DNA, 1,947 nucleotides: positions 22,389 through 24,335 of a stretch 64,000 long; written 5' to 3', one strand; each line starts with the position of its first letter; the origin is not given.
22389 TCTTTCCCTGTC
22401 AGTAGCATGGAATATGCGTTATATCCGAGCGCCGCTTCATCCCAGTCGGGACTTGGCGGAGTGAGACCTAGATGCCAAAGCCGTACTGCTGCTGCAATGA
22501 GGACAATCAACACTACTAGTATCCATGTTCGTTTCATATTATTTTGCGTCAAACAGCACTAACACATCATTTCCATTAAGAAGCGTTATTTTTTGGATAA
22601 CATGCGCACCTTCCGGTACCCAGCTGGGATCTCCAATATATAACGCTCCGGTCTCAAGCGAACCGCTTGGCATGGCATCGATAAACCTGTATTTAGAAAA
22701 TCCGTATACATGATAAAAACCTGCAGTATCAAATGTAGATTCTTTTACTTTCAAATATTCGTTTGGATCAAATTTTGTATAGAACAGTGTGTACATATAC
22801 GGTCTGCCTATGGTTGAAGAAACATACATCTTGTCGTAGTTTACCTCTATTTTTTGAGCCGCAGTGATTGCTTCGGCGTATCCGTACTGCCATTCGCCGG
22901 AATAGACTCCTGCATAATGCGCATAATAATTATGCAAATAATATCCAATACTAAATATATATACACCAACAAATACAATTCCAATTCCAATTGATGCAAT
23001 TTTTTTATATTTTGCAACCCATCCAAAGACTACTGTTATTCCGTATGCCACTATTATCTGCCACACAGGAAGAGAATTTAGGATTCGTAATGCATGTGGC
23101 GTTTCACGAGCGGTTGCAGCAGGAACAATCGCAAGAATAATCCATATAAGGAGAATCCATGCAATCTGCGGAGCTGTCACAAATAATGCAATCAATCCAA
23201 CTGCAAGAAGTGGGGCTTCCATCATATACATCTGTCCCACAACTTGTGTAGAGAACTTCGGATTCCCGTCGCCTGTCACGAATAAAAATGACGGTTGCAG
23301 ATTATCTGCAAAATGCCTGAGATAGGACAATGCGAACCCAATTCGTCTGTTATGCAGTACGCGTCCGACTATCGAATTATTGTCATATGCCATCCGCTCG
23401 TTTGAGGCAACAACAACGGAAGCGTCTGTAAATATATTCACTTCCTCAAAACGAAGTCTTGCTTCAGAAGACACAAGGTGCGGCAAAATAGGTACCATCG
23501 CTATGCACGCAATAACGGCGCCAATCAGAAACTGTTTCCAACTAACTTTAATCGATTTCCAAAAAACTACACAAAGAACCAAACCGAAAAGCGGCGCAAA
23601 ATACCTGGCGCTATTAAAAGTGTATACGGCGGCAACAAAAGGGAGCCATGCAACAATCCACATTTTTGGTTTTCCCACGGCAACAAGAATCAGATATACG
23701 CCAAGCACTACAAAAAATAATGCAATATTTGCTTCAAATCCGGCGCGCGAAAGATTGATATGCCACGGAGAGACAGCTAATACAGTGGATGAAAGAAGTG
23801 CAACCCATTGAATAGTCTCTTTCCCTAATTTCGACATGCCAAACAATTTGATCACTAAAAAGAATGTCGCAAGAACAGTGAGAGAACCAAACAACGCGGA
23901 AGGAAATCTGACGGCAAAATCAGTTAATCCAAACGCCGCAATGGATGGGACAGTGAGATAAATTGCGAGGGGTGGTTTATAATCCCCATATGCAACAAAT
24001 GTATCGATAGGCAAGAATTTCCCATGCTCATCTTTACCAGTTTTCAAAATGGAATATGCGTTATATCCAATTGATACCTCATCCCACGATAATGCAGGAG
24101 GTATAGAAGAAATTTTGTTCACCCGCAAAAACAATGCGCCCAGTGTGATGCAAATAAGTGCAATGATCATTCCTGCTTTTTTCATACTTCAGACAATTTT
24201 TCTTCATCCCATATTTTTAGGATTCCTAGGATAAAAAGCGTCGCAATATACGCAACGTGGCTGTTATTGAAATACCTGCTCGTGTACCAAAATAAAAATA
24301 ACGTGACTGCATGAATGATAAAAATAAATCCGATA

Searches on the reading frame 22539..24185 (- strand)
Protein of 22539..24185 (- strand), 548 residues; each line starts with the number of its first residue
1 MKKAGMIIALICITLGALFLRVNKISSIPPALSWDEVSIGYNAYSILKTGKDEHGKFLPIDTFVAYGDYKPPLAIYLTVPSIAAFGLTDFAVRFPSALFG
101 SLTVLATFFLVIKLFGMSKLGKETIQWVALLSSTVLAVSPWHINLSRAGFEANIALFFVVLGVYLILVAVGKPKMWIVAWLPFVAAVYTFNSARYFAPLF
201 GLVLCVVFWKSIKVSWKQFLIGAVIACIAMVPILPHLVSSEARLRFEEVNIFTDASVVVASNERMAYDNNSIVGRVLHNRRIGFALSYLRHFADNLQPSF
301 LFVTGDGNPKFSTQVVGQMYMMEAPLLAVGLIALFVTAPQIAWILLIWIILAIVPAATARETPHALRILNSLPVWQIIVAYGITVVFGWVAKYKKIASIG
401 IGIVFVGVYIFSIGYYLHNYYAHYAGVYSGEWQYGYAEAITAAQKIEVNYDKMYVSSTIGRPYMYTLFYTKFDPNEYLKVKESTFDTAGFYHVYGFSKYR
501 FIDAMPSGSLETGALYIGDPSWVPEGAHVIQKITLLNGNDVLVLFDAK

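Call 10: search_protein_families(library=pfam, proteins=[window:22539-24185:-], max_evalue=0.01)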
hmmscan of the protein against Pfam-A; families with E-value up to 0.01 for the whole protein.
window:22539-24185:- (548 aa): 2 families
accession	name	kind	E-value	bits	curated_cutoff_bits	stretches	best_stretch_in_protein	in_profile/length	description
PF02366.24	PMT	-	3.8e-07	30.4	22.7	1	12-231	2-225/245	Dolichyl-phosphate-mannose-protein mannosyltransferase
PF13231.12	PMT_2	-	0.00026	21.7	26.1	1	70-234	2-158/160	Dolichyl-phosphate-mannose-protein mannosyltransferase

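Call 25: search_solved_structures(query=window:22539-24185:-, max_evalue=1)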
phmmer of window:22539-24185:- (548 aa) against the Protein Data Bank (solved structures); distinct sequences matched with E-value up to 1: 0.

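Call 55: search_protein_families(library=ncbifam, proteins=[window:22539-24185:-], max_evalue=0.001)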
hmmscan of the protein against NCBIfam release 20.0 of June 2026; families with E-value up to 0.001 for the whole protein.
window:22539-24185:- (548 aa): 0 families
